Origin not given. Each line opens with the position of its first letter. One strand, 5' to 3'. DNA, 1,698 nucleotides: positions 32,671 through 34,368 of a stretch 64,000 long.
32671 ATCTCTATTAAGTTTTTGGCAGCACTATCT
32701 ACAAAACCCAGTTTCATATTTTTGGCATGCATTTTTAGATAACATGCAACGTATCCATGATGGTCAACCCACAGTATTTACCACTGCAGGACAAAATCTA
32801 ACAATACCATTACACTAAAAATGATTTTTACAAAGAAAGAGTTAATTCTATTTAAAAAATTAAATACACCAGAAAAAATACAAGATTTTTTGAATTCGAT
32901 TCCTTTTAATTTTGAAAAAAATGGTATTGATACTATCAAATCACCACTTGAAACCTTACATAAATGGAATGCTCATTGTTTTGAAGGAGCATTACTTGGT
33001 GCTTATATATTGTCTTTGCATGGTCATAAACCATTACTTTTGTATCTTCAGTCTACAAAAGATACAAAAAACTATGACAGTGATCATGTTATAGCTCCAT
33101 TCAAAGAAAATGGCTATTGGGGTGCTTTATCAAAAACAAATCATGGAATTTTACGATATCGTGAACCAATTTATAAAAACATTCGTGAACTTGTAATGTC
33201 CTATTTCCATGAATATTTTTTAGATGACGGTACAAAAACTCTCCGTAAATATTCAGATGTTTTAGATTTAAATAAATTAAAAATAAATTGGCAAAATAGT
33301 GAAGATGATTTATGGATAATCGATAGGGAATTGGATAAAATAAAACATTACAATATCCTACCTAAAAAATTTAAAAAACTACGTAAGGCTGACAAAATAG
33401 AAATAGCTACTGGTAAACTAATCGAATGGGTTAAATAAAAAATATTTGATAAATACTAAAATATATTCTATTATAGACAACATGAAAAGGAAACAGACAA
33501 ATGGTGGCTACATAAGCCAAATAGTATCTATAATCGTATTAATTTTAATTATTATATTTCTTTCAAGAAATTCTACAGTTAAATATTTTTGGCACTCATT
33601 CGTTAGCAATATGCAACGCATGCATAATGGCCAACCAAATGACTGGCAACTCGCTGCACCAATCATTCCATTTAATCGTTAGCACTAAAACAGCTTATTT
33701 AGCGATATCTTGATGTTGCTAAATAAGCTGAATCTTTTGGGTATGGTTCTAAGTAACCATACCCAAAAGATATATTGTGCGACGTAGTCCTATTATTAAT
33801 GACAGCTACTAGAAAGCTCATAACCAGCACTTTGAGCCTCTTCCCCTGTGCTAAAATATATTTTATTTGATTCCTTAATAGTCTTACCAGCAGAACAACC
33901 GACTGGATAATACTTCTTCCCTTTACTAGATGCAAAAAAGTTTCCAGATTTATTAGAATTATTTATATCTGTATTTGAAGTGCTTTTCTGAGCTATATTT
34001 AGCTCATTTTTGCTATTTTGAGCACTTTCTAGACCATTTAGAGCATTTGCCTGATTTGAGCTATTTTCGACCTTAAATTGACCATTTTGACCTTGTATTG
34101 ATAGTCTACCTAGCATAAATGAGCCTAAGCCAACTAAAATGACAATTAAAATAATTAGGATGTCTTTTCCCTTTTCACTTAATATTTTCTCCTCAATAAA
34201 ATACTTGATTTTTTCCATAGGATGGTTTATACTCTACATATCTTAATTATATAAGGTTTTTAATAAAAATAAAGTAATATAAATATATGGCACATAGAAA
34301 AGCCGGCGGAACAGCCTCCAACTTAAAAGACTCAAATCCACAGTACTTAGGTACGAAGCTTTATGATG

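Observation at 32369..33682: Three-member family of small single-TM peptides flanking a transglutaminase-like cysteine peptidase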

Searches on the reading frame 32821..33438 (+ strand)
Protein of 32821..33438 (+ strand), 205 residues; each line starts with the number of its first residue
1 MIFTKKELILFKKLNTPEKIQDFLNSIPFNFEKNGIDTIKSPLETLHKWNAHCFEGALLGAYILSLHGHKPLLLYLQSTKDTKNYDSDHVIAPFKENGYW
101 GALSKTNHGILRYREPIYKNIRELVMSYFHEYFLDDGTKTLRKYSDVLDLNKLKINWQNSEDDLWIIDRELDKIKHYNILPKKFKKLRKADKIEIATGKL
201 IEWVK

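Call 3: search_protein_families(library=pfam, proteins=[window:32821-33438:+], max_evalue=1)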
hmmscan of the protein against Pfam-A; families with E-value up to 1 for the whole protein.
window:32821-33438:+ (205 aa): 3 families
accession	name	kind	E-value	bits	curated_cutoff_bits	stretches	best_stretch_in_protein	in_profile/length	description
PF18363.6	PI_PP_I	-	0.00054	20.5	28.5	1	123-192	7-76/94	Phosphoinositide phosphatase insertion domain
PF04473.18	DUF553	-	0.012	15.5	20.5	1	21-98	23-106/140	Transglutaminase-like domain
PF14822.12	Vasohibin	-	0.069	12.8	24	1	52-133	111-191/245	Vasohibin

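Call 4: search_protein_families(library=ncbifam, proteins=[window:32821-33438:+], max_evalue=1)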
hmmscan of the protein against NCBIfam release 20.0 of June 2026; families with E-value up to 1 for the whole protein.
window:32821-33438:+ (205 aa): 0 families

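Call 5: find_homologous_proteins(query=window:32821-33438:+)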
Query window:32821-33438:+ (205 aa): 5239 proteins with E <= 0.001 among 5415 candidates; the best 120 are listed.
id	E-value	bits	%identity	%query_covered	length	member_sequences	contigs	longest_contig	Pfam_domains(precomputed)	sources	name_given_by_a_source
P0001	1.4e-134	464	100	100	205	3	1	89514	-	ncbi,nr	ncbi:MAG: hypothetical protein NT068_01155 [Candidatus Nomurabacteria bacterium]|nr:hypothetical pro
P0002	7.3e-103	361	78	99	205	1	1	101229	-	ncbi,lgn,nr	ncbi:MAG: hypothetical protein NTW62_03075 [Candidatus Nomurabacteria bacterium]|nr:hypothetical pro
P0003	2.9e-90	320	72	99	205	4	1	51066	-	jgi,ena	-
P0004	2.5e-88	313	69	98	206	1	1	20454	-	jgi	jgi:hypothetical protein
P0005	7.4e-88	312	68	100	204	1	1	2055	-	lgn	-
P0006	2.0e-87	310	69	98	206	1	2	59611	-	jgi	jgi:hypothetical protein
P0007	2.5e-87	310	70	99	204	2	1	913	-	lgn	-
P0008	4.3e-87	309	71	99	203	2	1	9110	-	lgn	-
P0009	8.4e-87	308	70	99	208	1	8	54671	-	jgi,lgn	-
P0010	3.0e-86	306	68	99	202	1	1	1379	-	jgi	jgi:hypothetical protein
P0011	5.3e-86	306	68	100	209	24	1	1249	-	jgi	-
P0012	8.4e-86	305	68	100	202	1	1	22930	-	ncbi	-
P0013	8.4e-86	305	69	99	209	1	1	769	-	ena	-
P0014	1.1e-85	305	68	98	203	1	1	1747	-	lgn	-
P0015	1.2e-85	304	68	100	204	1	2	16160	-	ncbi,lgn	-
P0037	1.9e-84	301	66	99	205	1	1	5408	PF14822.13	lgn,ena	-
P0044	6.0e-84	299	66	100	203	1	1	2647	PF14822.13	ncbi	-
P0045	6.0e-84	299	67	100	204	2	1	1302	PF14822.13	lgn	-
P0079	2.8e-83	297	68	99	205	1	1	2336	PF14822.13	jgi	jgi:hypothetical protein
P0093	5.2e-83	296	68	99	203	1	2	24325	PF14822.13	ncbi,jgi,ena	ncbi:MAG: hypothetical protein WC822_04405 [Candidatus Paceibacterota bacterium]|jgi:hypothetical pr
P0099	1.1e-82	295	65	99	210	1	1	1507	PF14822.13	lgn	-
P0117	2.2e-82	294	68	98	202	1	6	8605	PF14822.13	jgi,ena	-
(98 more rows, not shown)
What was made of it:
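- On Vasohibin (Pfam PF14822) / transglutaminase-like proteases: A few homologues do carry a precomputed PF14822 hit (call 5).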

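Call 8: find_related_loci(query=A1, collection=genome_contigs, flank=4000)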
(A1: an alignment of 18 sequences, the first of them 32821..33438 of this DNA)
Query A1 (205 aa) in genome_contigs; peptide patterns used: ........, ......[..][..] (x = any residue, [..] = any of these).
599 stretches matched a pattern (row limit reached: there are more); 557 encode a relative of the query (tblastn E <= 1e-3); the best 80 are kept; 80 distinct loci.
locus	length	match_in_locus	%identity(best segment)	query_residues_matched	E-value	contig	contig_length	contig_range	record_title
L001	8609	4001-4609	78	1-203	2e-107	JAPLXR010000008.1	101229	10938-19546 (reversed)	MAG: Candidatus Nomurabacteria bacterium isolate LacPavin_0818_WC55_MAG_33_13 LacPavin_0818_WC55_scaffold_825399, whole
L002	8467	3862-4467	68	1-205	5e-90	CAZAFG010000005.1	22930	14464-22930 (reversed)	MAG TPA_asm: uncultured Candidatus Saccharibacteria bacterium isolate SRP286056_co2_554 genome assembly, contig: NODE_32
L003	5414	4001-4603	68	2-205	1e-89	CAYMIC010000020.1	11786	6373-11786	MAG TPA_asm: uncultured Candidatus Saccharibacteria bacterium isolate SRP278252_co2_831 genome assembly, contig: NODE_11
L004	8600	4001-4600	70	3-205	3e-89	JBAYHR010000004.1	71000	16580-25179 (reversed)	MAG: Candidatus Paceibacterota bacterium isolate SO_2016_GW1_154 scaffold00836_OW334_2016, whole genome shotgun sequence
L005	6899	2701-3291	68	3-202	4e-89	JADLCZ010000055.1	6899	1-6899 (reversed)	MAG: Candidatus Nomurabacteria bacterium isolate SJ250 c_000001069305, whole genome shotgun sequence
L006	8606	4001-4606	65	1-205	5e-89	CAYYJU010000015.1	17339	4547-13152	MAG TPA_asm: uncultured Candidatus Saccharibacteria bacterium isolate SRP286056_co1_681 genome assembly, contig: NODE_39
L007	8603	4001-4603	68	1-205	6e-89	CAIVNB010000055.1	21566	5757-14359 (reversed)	uncultured bacterium isolate AlinenLipids_bin-5200 genome assembly, contig: bin-5200:55/88, whole genome shotgun sequenc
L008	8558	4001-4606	67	1-205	5e-89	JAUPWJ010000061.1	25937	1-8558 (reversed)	MAG: Patescibacteria group bacterium isolate erpe_2018_sw_45hr_WHONDRS-SW48-000100_B_bin.30 scaffold_1142677, whole geno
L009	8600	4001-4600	67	2-203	8e-89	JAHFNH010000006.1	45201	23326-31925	MAG: Candidatus Nomurabacteria bacterium isolate nzgw476 NODE_374_length_45202_cov_6.901111, whole genome shotgun sequen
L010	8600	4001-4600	67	2-205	1e-88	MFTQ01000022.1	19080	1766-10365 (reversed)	MAG: Candidatus Nomurabacteria bacterium RIFCSPHIGHO2_01_FULL_41_71 rifcsphigho2_01_scaffold_9661, whole genome shotgun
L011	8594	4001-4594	65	3-203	5e-88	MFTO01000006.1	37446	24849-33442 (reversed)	MAG: Candidatus Nomurabacteria bacterium RIFCSPHIGHO2_01_FULL_40_20 rifcsphigho2_01_scaffold_1713, whole genome shotgun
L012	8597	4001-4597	64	1-203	2e-87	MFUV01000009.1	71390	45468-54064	MAG: Candidatus Nomurabacteria bacterium RIFCSPLOWO2_01_FULL_39_18 rifcsplowo2_01_scaffold_455, whole genome shotgun seq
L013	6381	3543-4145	65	1-205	1e-87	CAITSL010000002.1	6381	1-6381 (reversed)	uncultured bacterium isolate AlinenSediments_bin-3871 genome assembly, contig: bin-3871:02/56, whole genome shotgun sequ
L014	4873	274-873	67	3-205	2e-87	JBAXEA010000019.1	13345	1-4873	MAG: bacterium isolate ELA233 MAG233_19, whole genome shotgun sequence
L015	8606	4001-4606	65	1-205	2e-87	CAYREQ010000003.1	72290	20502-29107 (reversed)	MAG TPA_asm: uncultured Candidatus Saccharibacteria bacterium isolate SRP278252_co2_640 genome assembly, contig: NODE_55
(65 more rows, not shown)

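Call 14: search_solved_structures(query=A1, max_evalue=10, show_alignments=2)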
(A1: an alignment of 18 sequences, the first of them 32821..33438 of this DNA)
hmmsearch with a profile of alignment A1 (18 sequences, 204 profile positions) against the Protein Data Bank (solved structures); distinct sequences matched with E-value up to 10: 25.
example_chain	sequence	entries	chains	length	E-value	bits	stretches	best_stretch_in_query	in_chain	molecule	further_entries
7ob6_A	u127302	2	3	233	4.1e-71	241.9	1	4-203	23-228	CPR-C4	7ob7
7pjo_AAA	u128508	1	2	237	4.4e-71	241.8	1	4-203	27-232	CPR-C4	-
6j8f_B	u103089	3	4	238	0.0012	21.7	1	51-126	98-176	Tubulinyl-Tyr carboxypeptidase 1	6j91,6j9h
6och_A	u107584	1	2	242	0.0012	21.6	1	51-126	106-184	Tubulinyl-Tyr carboxypeptidase 1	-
6ocg_A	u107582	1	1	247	0.0013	21.5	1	51-126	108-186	Tubulinyl-Tyr carboxypeptidase 1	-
6ocf_A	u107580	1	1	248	0.0013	21.5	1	51-126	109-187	Tubulinyl-Tyr carboxypeptidase 1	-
6j4u_A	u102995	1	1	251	0.0013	21.5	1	51-126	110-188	Tubulinyl-Tyr carboxypeptidase 1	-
6j7b_A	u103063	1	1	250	0.0013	21.5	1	51-126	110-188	Tubulinyl-Tyr carboxypeptidase 1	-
6lpg_A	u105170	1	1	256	0.0014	21.4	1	51-126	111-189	Tubulinyl-Tyr carboxypeptidase 1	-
6wsl_C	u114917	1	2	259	0.0014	21.4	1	51-126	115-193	Tubulinyl-Tyr carboxypeptidase 1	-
6k81_A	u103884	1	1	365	0.003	20.3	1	51-126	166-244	Tubulinyl-Tyr carboxypeptidase 1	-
9ufq_A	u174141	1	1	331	0.029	17.1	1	132-196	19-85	asparaginase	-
6j8n_B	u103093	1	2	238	0.029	17.1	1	51-126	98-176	Tubulinyl-Tyr carboxypeptidase 1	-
6j8o_B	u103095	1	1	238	0.032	17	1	51-126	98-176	Tubulinyl-Tyr carboxypeptidase 1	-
6nvq_C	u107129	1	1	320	0.057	16.2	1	52-126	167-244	Tubulinyl-Tyr carboxypeptidase 1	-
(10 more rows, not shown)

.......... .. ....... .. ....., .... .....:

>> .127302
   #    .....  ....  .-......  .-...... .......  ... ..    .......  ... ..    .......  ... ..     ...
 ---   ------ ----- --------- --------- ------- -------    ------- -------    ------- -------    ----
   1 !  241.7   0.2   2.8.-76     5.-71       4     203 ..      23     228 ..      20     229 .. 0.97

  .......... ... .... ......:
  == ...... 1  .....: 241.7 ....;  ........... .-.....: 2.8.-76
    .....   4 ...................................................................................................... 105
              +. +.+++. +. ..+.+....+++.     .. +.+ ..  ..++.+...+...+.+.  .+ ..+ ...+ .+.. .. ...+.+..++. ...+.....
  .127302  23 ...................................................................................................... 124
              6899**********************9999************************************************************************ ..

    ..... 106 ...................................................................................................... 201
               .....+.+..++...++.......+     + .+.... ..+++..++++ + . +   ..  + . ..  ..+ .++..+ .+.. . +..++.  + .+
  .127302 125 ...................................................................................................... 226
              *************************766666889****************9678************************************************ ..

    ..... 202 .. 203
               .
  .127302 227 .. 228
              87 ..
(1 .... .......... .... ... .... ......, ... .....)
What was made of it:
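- On CPR-C4 cysteine protease family: hmmsearch of an 18-sequence profile against the PDB: 7ob6_A E 4.1e-71, profile positions 4-203 (call 14). The residues align in the HMMER output (call 14).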

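Call 21: predict_structure(alignment_id=A1)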
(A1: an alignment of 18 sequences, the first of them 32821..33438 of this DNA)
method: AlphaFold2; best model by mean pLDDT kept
length: 205 residues; sequences in the alignment: 18
mean_pLDDT: 82.9   pTM: 0.84
mean pLDDT of the five models: 82.9, 77.9, 68.5, 63.9, 63.9
residues with pLDDT >= 90: 111; 70-90: 38; 50-70: 53; < 50: 3
segments of 3 or more residues with pLDDT < 50: none
pLDDT, mean of each block of 10 residues (from residue 1): 92 96 91 70 94 93 97 85 64 96 80 88 82 56 90 93 91 87 64 63 50
secondary structure, 60 per line:
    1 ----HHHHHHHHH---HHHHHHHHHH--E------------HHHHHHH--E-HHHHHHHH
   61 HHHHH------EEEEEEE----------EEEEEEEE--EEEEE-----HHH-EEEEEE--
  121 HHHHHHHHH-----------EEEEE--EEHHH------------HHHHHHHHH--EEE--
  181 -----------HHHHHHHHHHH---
elements in order: H5-13 H17-26 H42-48 H53-65 E72-78 E89-96 E99-103 E113-118 H121-129 E141-145 H165-173 E176-178 H192-202

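Call 27: fold_search(model_id=the predicted structure, library=pdb)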
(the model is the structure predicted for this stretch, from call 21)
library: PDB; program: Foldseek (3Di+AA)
matches with E <= 10: 454; with E <= 0.001: 34
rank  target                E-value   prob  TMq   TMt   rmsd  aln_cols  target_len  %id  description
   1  7ob6_B                4.7e-22  1.00  0.88  0.85   1.9       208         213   48  CPR-C4 - a conserved novel protease from the Candidate Phyla Radiation (released 2022-04-27)
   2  7pjo_BBB              5.0e-22  1.00  0.88  0.83   2.1       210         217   48  Crystal form 3 of CPR-C4: a cysteine protease from the Candidate Phyla Radiation (released 2022-07-06)
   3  7ob7                  1.1e-21  1.00  0.88  0.85   1.9       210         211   48  CPR-C4 - novel protease from the Candidate Phyla Radiation (CPR) (released 2022-04-27)
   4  7pjo_AAA              1.1e-21  1.00  0.87  0.82   2.1       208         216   48  Crystal form 3 of CPR-C4: a cysteine protease from the Candidate Phyla Radiation (released 2022-07-06)
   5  7ob6_A                3.0e-21  1.00  0.87  0.81   2.3       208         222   48  CPR-C4 - a conserved novel protease from the Candidate Phyla Radiation (released 2022-04-27)
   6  6j4u_A                5.8e-08  1.00  0.50  0.42  10.2       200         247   18  Structural basis of tubulin detyrosination by vasohibins-SVBP enzyme complex and functional implications (released 2019-05-01)
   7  6k81_A                7.0e-08  1.00  0.50  0.42  10.2       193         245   18  Crystal structure of human VASH1-SVBP complex (released 2020-02-19)
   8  6j9h_B                7.5e-08  1.00  0.51  0.45  10.2       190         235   16  Crystal structure of SVBP-VASH1 complex (released 2019-06-19)
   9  6och_A                9.0e-08  1.00  0.50  0.43   8.8       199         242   17  Crystal structure of VASH1-SVBP complex bound with parthenolide (released 2019-06-26)
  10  6lpg_A                9.6e-08  1.00  0.51  0.42  10.3       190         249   17  human VASH1-SVBP complex (released 2020-10-21)
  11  6j8n_B                1.4e-07  1.00  0.50  0.44  10.2       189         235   18  Crystal structure of SVBP-VASH1 complex, mutation C169A of VASH1 (released 2019-06-19)
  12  6j4s_A                1.9e-07  1.00  0.49  0.41  12.3       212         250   16  Structural basis of tubulin detyrosination by vasohibins-SVBP enzyme complex and functional implications (released 2019-05-01)
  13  6j7b_A                2.1e-07  1.00  0.51  0.43   8.1       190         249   18  Crystal structure of VASH1-SVBP in complex with epoY (released 2019-06-19)
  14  6j8f_B                2.9e-07  1.00  0.52  0.46   8.2       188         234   17  Crystal structure of SVBP-VASH1 with peptide mimic the C-terminal of alpha-tubulin (released 2019-06-19)
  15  6jzc_A                2.9e-07  1.00  0.50  0.42  12.6       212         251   16  Structural basis of tubulin detyrosination (released 2019-07-17)
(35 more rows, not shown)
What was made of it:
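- On CPR-C4 cysteine protease family: AF2 model (pLDDT 83, pTM 0.84) against 7ob6_B: Foldseek E 4.7e-22, TM 0.88, rmsd 1.9 A (calls 21, 27).
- Closest known: Human vasohibins VASH1/2 with SVBP. Same: Remote fold and catalytic-core similarity: Foldseek E 6e-8 with TM 0.50, profile E 1e-3 (calls 14, 27).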

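Call 74: search_protein_families(library=phrogs, proteins=[window:32821-33438:+], max_evalue=0.01)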
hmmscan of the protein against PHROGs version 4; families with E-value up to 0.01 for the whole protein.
window:32821-33438:+ (205 aa): 0 families

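Call 75: search_protein_families(library=padloc, proteins=[window:32821-33438:+], max_evalue=0.01)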
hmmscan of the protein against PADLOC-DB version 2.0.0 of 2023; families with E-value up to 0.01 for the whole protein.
window:32821-33438:+ (205 aa): 0 families

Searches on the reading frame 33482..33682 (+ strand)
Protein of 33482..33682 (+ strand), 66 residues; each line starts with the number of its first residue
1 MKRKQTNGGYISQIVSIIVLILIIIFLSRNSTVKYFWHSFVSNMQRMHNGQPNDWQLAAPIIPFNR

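Call 3: search_protein_families(library=pfam, proteins=[window:33482-33682:+], max_evalue=1)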
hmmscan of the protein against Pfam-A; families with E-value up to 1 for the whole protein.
window:33482-33682:+ (66 aa): 1 family
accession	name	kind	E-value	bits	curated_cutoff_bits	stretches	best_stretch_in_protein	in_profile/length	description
PF13850.11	ERGIC_N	-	0.056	14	27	1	3-34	16-47/91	Endoplasmic Reticulum-Golgi Intermediate Compartment (ERGIC)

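Call 4: search_protein_families(library=ncbifam, proteins=[window:33482-33682:+], max_evalue=1)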
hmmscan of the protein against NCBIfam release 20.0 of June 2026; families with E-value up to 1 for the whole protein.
window:33482-33682:+ (66 aa): 4 families
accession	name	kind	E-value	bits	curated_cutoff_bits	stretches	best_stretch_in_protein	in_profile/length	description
NF052314.1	T9SS_HK_PorY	subfamily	0.022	13.8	350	1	13-49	135-171/418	PorY family sensor histidine kinase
NF033890.1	DotM_IcmP_IVB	equivalog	0.038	13.1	230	1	5-63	75-130/356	type IVB secretion system coupling complex protein DotM/IcmP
NF041421.1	MbpC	equivalog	0.086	12.8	200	1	6-41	91-126/148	mobilization protein MbpC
NF009727.0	PRK13254.1-1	equivalog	0.14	11.9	126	1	1-39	2-40/144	cytochrome c maturation protein CcmE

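Call 66: search_protein_families(library=pfam, proteins=[window:33482-33682:+], max_evalue=10)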
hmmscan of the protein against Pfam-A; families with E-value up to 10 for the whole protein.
window:33482-33682:+ (66 aa): 1 family
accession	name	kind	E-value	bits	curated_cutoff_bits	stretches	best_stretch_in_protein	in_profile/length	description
PF13850.11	ERGIC_N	-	0.056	14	27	1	3-34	16-47/91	Endoplasmic Reticulum-Golgi Intermediate Compartment (ERGIC)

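Call 74: search_protein_families(library=phrogs, proteins=[window:33482-33682:+], max_evalue=0.01)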
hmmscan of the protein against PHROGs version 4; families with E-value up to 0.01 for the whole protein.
window:33482-33682:+ (66 aa): 0 families

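Call 75: search_protein_families(library=padloc, proteins=[window:33482-33682:+], max_evalue=0.01)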
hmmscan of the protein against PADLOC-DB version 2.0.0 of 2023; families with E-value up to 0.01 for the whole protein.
window:33482-33682:+ (66 aa): 0 families

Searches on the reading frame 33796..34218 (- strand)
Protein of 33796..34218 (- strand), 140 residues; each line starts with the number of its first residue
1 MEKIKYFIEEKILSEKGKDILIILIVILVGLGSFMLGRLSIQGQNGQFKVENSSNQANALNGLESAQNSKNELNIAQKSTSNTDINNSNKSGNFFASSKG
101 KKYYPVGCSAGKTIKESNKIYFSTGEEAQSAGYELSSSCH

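Call 3: search_protein_families(library=pfam, proteins=[window:33796-34218:-], max_evalue=1)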
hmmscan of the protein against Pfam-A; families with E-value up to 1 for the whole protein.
window:33796-34218:- (140 aa): 3 families
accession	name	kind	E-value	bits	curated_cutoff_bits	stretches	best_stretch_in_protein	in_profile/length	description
PF02805.21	Ada_Zn_binding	-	0.0031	17.9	23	1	87-140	10-63/65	Metal binding domain of Ada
PF11548.13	Receptor_IA-2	-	0.07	13.6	29.7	1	11-74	11-74/89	Protein-tyrosine phosphatase receptor IA-2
PF08507.15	COPI_assoc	-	0.086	13.4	30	1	19-59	88-128/130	COPI associated protein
